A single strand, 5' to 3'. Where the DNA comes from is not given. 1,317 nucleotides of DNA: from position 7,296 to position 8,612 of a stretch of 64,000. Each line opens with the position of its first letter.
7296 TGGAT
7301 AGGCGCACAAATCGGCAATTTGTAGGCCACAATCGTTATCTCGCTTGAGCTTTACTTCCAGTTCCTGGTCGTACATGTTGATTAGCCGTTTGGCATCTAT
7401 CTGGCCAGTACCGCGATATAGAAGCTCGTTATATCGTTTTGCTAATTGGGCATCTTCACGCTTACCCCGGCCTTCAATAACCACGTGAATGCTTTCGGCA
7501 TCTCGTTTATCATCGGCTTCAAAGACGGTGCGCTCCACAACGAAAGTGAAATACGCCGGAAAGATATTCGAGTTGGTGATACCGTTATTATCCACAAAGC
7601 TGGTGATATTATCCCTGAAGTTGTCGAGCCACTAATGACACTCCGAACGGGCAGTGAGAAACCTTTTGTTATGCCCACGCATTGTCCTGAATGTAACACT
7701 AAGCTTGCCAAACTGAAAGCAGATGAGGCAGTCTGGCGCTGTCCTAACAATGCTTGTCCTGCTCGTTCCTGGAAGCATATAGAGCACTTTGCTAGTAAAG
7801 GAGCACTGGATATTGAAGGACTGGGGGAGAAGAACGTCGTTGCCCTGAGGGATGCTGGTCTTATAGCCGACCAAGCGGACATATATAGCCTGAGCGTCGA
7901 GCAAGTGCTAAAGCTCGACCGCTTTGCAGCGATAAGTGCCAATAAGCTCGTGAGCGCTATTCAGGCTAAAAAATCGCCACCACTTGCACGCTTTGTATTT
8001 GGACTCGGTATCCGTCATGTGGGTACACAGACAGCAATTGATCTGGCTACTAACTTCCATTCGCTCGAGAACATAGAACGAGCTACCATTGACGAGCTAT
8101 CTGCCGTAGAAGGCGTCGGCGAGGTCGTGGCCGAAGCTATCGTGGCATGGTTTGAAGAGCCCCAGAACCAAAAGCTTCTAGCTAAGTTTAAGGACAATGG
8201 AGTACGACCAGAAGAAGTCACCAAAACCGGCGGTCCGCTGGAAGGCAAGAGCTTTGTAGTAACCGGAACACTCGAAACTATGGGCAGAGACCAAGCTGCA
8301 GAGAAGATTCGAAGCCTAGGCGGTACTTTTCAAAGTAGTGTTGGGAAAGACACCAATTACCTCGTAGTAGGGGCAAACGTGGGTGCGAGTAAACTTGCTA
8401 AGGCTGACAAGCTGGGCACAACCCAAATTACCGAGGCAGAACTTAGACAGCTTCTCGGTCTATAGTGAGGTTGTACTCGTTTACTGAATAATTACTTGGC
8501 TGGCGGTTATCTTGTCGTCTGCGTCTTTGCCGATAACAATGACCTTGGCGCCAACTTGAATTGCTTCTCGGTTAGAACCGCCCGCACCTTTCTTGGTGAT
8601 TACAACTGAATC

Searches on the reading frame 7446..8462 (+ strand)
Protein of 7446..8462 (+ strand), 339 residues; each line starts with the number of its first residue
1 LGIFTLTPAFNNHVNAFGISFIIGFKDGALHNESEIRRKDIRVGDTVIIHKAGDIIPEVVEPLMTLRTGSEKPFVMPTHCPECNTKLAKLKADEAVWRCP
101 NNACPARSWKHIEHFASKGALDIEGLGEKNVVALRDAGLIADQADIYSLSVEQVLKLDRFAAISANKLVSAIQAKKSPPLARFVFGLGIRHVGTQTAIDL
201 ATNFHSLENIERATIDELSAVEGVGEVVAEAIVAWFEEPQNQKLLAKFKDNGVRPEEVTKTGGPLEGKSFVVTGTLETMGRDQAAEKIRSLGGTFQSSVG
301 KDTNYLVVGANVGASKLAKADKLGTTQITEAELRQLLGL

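Call 40: search_protein_families(library=pfam, proteins=[window:7446-8462:+], max_evalue=0.001)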
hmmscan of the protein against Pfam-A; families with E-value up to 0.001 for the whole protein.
window:7446-8462:+ (339 aa): 6 families
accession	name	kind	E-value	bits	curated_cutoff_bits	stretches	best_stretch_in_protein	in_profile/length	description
PF12826.13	HHH_2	-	1.4e-23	83.3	27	1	182-244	1-63/64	Helix-hairpin-helix motif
PF03120.22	DNA_ligase_OB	-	3.1e-14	53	32.9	1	29-70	37-78/79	NAD-dependent DNA ligase OB-fold domain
PF14520.12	HHH_5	-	1.6e-13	51.3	27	1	187-233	5-52/57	Helix-hairpin-helix domain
PF00533.33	BRCT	-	1.3e-11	45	21.3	1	262-336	3-77/78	BRCA1 C Terminus (BRCT) domain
PF03119.21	DNA_ligase_ZBD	-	1.6e-10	41.1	25.8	1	79-106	1-27/27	NAD-dependent DNA ligase C4 zinc finger domain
PF00633.29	HHH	-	1.6e-08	34.4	24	1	206-234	1-29/30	Helix-hairpin-helix motif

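Call 42: search_protein_families(library=ncbifam, proteins=[window:7446-8462:+], max_evalue=0.01)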
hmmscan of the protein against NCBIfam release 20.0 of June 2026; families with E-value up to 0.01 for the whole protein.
window:7446-8462:+ (339 aa): 16 families
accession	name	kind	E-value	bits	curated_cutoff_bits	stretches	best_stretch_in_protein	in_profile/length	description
NF005932.1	PRK07956.1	equivalog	8.7e-106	354.9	369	1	28-337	350-664/664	NAD-dependent DNA ligase LigA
TIGR00575.1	dnlj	equivalog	1.6e-103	347.3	444.45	1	28-333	343-652/652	NAD-dependent DNA ligase LigA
NF010931.0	PRK14351.1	equivalog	2e-80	271.2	1051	1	29-337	378-682/692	NAD-dependent DNA ligase LigA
NF010930.0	PRK14350.1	equivalog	3.9e-43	147.8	652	1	27-336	351-664/669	NAD-dependent DNA ligase LigA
NF005987.0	PRK08097.1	equivalog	2.8e-14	52.5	498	1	37-253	356-557/562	NAD-dependent DNA ligase LigB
NF004844.0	PRK06195.1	equivalog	2.4e-09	37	373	1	248-311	216-267/309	DNA polymerase III subunit epsilon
NF010009.0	PRK13482.1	equivalog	7.1e-06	25.4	201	1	189-246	297-354/357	DNA integrity scanning diadenylate cyclase DisA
NF010337.0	PRK13766.1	equivalog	9.9e-06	23.9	610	1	188-236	727-775/781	Hef nuclease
TIGR00426.1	TIGR00426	subfamily_domain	0.00017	21.6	53.1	1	209-239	9-40/69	competence protein ComEA helix-hairpin-helix repeat region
NF001824.0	PRK00558.1-5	equivalog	0.00024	19.7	451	1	189-239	597-647/652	excinuclease ABC subunit UvrC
NF011262.0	PRK14668.1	equivalog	0.00075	18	544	1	189-232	530-573/577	excinuclease ABC subunit C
TIGR01259.1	comE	subfamily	0.0012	18.9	152.35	1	207-238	59-90/120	comEA protein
NF009401.0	PRK12766.1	equivalog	0.0027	17.4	239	0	189-234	15-61/238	50S ribosomal protein L32e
NF011263.0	PRK14669.1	equivalog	0.0037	15.9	1108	1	188-240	556-606/624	excinuclease ABC subunit C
NF001308.0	PRK00254.1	equivalog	0.0055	15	1216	1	194-242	655-705/720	ATP-dependent DNA helicase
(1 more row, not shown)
